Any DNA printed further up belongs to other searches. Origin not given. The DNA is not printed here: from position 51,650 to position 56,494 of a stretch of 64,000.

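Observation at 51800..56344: Giant glycanase-like protein with an unfamiliar GH + YD-like module + T1SS-tail architecture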

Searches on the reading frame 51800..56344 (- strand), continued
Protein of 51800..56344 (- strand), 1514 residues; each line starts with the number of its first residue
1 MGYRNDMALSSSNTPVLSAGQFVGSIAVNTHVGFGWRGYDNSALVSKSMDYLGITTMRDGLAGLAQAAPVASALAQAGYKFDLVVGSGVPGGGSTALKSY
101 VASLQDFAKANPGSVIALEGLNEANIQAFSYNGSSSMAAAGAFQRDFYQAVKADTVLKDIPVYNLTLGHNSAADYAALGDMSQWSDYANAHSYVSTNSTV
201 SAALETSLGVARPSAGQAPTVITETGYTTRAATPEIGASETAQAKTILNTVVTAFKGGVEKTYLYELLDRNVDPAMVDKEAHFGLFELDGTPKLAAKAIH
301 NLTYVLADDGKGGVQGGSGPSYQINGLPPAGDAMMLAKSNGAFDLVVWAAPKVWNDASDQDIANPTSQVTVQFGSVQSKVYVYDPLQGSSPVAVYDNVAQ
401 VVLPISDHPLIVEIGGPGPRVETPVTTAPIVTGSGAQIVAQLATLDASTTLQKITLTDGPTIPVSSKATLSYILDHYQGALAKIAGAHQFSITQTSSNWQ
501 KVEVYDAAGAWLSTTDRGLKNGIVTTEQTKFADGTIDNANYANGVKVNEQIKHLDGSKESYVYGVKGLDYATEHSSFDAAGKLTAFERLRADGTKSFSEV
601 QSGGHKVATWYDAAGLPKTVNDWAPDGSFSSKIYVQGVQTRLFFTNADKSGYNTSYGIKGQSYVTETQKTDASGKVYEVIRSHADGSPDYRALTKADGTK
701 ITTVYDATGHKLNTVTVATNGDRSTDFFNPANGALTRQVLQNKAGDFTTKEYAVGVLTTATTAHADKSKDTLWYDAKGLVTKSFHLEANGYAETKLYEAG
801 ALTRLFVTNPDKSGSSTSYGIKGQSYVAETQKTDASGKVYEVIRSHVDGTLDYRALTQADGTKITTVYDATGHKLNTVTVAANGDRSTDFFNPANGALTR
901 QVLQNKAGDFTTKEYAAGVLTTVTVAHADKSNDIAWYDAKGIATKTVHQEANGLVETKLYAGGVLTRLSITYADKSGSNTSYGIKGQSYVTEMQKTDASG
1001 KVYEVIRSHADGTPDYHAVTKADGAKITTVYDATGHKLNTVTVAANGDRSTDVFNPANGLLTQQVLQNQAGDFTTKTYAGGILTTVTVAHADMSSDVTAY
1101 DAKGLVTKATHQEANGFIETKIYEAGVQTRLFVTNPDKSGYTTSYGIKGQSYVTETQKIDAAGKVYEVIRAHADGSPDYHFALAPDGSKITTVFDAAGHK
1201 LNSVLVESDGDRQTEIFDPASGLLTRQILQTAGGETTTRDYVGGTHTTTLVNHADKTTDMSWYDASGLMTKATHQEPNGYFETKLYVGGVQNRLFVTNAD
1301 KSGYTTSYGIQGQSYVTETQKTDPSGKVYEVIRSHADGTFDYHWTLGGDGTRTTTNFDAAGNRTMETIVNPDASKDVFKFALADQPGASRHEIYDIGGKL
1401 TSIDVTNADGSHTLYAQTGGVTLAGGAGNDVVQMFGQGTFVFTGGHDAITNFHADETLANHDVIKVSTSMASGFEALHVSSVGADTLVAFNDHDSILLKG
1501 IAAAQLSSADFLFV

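Call 36: list_cluster_members(proteins=[P0119, P0001, P0002])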
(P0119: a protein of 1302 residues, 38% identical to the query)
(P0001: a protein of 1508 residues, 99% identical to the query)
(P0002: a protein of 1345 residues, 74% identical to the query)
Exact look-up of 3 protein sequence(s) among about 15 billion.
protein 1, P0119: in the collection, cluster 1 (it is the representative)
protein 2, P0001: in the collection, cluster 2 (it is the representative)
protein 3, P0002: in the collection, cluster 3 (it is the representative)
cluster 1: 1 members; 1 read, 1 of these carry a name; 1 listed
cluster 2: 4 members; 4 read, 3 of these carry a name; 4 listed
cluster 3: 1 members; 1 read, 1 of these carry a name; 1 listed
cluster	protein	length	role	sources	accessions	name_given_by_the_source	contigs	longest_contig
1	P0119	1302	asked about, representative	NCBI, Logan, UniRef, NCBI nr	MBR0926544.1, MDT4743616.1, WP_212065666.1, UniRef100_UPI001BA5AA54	RHS repeat protein [Bradyrhizobium diazoefficiens] | RHS repeat protein n=1 Tax=Bradyrhizobium sp. WYCCWR 12699 TaxID=3064203 ... | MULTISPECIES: RHS repeat protein [Bradyrhizobium]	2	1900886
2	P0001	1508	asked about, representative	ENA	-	-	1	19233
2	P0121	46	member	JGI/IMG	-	hypothetical protein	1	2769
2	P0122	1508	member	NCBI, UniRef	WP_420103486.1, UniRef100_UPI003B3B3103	RHS repeat protein [Bosea sp. (in: a-proteobacteria)] | RHS repeat protein n=1 Tax=Bosea sp. (in: a-proteobacteria) TaxID=1871050 ...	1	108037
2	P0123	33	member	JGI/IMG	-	hypothetical protein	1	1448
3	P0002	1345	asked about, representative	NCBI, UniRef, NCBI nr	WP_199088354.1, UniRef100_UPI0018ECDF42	RHS repeat protein [Bosea sp. ASV33] | RHS repeat protein n=1 Tax=Bosea sp. ASV33 TaxID=2795106 RepID=UPI0018ECDF42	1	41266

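Call 56: find_encoding_contigs(protein=P0060, flank=10000, max_places=1)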
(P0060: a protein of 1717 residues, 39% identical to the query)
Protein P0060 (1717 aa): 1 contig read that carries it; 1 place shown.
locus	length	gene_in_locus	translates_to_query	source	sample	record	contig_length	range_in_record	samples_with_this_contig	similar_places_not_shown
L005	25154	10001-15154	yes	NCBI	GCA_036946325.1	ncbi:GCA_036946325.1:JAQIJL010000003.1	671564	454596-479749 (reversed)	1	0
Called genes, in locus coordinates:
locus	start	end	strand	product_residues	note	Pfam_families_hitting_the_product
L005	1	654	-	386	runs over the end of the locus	PF13439:Glyco_transf_4, PF13579:Glyco_trans_4_4 (weak), PF00534:Glycos_transf_1, PF13692:Glyco_trans_1_4, PF13524:Glyco_trans_1_2 (weak)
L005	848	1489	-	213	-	-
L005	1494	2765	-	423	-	PF02844:GARS_N, PF01071:GARS_A, PF02222:ATP-grasp (weak), PF02843:GARS_C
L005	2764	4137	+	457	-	PF13742:tRNA_anti_2, PF01336:tRNA_anti-codon, PF02601:Exonuc_VII_L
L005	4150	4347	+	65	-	PF09866:DUF2093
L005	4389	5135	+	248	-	PF01551:Peptidase_M23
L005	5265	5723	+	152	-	PF00080:Sod_Cu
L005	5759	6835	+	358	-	PF10282:Lactonase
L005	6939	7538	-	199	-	PF01048:PNP_UDP_1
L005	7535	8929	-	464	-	-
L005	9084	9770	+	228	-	PF13472:Lipase_GDSL_2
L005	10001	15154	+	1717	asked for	-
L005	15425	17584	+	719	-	PF03412:Peptidase_C39, PF00664:ABC_membrane, PF00005:ABC_tran, PF02463:SMC_N (faint)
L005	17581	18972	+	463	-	PF25917:BSH_RND (weak), PF25919:BSH_CusB (weak), PF25994:HH_AprE, PF26002:Beta-barrel_AprE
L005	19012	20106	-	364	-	PF01757:Acyl_transf_3, PF07786:HGSNAT_cat (weak)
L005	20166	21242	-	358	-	PF13439:Glyco_transf_4, PF13579:Glyco_trans_4_4, PF20706:GT4-conflict, PF00534:Glycos_transf_1, PF13692:Glyco_trans_1_4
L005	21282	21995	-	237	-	-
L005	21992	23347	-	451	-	PF02706:Wzz (weak), PF13807:GNVR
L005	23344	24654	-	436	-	PF01637:ATPase_2 (weak), PF13191:AAA_16, PF20703:nSTAND1, PF13401:AAA_22, PF00004:AAA (faint)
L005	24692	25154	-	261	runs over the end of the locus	PF02563:Poly_export, PF22461:SLBB_2 (faint), PF10531:SLBB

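Call 57: find_encoding_contigs(protein=P0004, flank=10000, max_places=1)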
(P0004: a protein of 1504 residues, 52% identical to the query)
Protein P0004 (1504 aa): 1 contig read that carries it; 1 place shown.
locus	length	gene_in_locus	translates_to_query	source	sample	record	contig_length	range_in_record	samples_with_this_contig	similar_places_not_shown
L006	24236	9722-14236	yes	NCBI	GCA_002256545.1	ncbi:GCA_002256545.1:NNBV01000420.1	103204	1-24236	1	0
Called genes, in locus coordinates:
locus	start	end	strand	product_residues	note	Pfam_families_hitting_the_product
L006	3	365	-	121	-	?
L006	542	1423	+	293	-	PF00483:NTP_transferase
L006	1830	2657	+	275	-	PF00149:Metallophos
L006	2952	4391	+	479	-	PF04932:Wzy_C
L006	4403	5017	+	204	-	-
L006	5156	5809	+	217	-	PF06035:Peptidase_C93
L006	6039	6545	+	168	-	-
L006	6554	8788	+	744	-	PF02706:Wzz, PF13807:GNVR, PF01656:CbiA (weak), PF13614:AAA_31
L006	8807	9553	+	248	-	-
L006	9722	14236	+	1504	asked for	-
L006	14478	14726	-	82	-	-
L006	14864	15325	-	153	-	-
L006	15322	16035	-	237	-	-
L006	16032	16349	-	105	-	-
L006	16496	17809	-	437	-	PF25919:BSH_CusB (faint), PF25935:BSH_LcnD (weak), PF25973:BSH_CzcB (faint), PF25994:HH_AprE, PF26002:Beta-barrel_AprE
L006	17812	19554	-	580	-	PF00664:ABC_membrane, PF00005:ABC_tran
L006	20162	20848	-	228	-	PF00149:Metallophos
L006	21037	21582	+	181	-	PF13727:CoA_binding_3 (weak)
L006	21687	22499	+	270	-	PF02397:Bac_transf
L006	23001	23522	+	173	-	PF03808:Glyco_tran_WecG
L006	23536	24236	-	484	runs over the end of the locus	PF13727:CoA_binding_3, PF02397:Bac_transf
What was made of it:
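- In L006 a BTLCP lies about 4 kb upstream of the orthologue, with a T1SS pair downstream (call 57).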

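Call 58: find_encoding_contigs(protein=P0002, flank=10000, max_places=1)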
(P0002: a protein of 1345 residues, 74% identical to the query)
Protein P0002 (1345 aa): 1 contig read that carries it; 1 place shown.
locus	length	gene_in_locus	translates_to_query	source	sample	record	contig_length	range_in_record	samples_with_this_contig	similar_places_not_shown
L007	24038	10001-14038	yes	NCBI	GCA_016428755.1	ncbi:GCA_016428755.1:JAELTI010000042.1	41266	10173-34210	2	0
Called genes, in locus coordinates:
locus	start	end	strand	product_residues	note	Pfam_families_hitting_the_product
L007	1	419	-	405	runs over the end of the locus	PF13439:Glyco_transf_4, PF13579:Glyco_trans_4_4, PF00534:Glycos_transf_1, PF13692:Glyco_trans_1_4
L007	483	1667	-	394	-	PF13439:Glyco_transf_4, PF13579:Glyco_trans_4_4, PF00534:Glycos_transf_1, PF13692:Glyco_trans_1_4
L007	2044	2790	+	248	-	PF00149:Metallophos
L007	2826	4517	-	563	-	PF13727:CoA_binding_3, PF02397:Bac_transf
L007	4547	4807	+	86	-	-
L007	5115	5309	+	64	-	-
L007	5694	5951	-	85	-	-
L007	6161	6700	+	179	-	-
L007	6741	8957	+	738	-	PF02706:Wzz, PF13807:GNVR, PF01656:CbiA (weak), PF13614:AAA_31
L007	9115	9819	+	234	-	-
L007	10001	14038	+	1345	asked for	-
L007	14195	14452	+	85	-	PF03721:UDPG_MGDP_dh_N, PF01050:MannoseP_isomer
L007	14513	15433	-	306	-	PF00149:Metallophos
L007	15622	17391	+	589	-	PF00664:ABC_membrane, PF00005:ABC_tran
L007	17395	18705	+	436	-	PF00364:Biotin_lipoyl (faint), PF25919:BSH_CusB (faint), PF25935:BSH_LcnD (weak), PF25973:BSH_CzcB (faint), PF25917:BSH_RND (weak), PF25994:HH_AprE, PF26002:Beta-barrel_AprE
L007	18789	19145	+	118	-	-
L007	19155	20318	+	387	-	PF13472:Lipase_GDSL_2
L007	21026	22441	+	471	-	PF02878:PGM_PMM_I, PF02879:PGM_PMM_II, PF02880:PGM_PMM_III, PF00408:PGM_PMM_IV (weak)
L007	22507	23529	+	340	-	PF01073:3Beta_HSD, PF01370:Epimerase, PF02719:Polysacc_synt_2, PF04321:RmlD_sub_bind, PF08659:KR (weak), PF16363:GDP_Man_Dehyd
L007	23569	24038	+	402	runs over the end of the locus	PF00108:Thiolase_N, PF02803:Thiolase_C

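Call 59: find_encoding_contigs(protein=P0021, flank=10000, max_places=1)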
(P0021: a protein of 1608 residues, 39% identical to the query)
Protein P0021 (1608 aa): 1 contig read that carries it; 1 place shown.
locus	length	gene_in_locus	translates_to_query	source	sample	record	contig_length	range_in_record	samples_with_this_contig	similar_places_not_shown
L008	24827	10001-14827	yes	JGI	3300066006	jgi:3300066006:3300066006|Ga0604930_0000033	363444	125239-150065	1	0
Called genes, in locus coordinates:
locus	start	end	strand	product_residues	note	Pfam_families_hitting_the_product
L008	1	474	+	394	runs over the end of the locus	PF13439:Glyco_transf_4, PF13579:Glyco_trans_4_4, PF00534:Glycos_transf_1, PF13692:Glyco_trans_1_4, PF20706:GT4-conflict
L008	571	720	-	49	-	-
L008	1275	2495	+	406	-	PF02563:Poly_export, PF10531:SLBB (faint), PF22461:SLBB_2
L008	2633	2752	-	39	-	-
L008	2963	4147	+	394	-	PF13439:Glyco_transf_4, PF13579:Glyco_trans_4_4, PF00534:Glycos_transf_1, PF13692:Glyco_trans_1_4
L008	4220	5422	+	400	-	PF13439:Glyco_transf_4, PF13579:Glyco_trans_4_4, PF00534:Glycos_transf_1, PF13692:Glyco_trans_1_4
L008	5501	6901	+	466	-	-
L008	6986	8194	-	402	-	PF13439:Glyco_transf_4, PF13579:Glyco_trans_4_4 (weak), PF20706:GT4-conflict, PF00534:Glycos_transf_1, PF13692:Glyco_trans_1_4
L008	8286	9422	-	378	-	-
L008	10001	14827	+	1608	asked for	-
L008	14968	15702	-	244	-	PF13489:Methyltransf_23 (weak)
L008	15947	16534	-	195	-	PF00132:Hexapep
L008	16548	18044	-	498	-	PF01943:Polysacc_synt, PF13440:Polysacc_synt_3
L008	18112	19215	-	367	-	PF01757:Acyl_transf_3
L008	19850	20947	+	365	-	PF01757:Acyl_transf_3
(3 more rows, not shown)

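Call 66: find_encoding_contigs(protein=P0119, flank=8000, max_places=1)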
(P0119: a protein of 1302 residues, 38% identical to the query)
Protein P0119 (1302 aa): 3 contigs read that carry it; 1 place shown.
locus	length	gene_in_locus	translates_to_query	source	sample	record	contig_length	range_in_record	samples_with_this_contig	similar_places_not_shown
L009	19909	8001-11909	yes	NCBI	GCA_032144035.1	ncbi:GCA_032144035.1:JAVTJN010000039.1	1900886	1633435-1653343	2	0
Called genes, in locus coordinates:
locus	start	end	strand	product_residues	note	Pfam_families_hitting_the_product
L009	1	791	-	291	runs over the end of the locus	PF01263:Aldose_epim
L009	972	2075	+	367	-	PF20706:GT4-conflict (weak), PF00534:Glycos_transf_1, PF13692:Glyco_trans_1_4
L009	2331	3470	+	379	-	PF13439:Glyco_transf_4, PF13579:Glyco_trans_4_4, PF13477:Glyco_trans_4_2, PF00534:Glycos_transf_1, PF13692:Glyco_trans_1_4, PF20706:GT4-conflict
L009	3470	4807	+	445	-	-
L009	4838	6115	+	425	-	PF13439:Glyco_transf_4, PF13579:Glyco_trans_4_4, PF00534:Glycos_transf_1, PF13692:Glyco_trans_1_4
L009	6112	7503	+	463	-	-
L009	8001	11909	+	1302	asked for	-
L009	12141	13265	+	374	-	PF01757:Acyl_transf_3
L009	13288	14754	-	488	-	PF01943:Polysacc_synt, PF13440:Polysacc_synt_3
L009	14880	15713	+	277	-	PF04230:PS_pyruv_trans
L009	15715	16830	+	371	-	PF13439:Glyco_transf_4, PF13579:Glyco_trans_4_4, PF00534:Glycos_transf_1, PF13692:Glyco_trans_1_4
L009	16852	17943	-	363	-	PF01757:Acyl_transf_3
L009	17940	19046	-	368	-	PF01757:Acyl_transf_3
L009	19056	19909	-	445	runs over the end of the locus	-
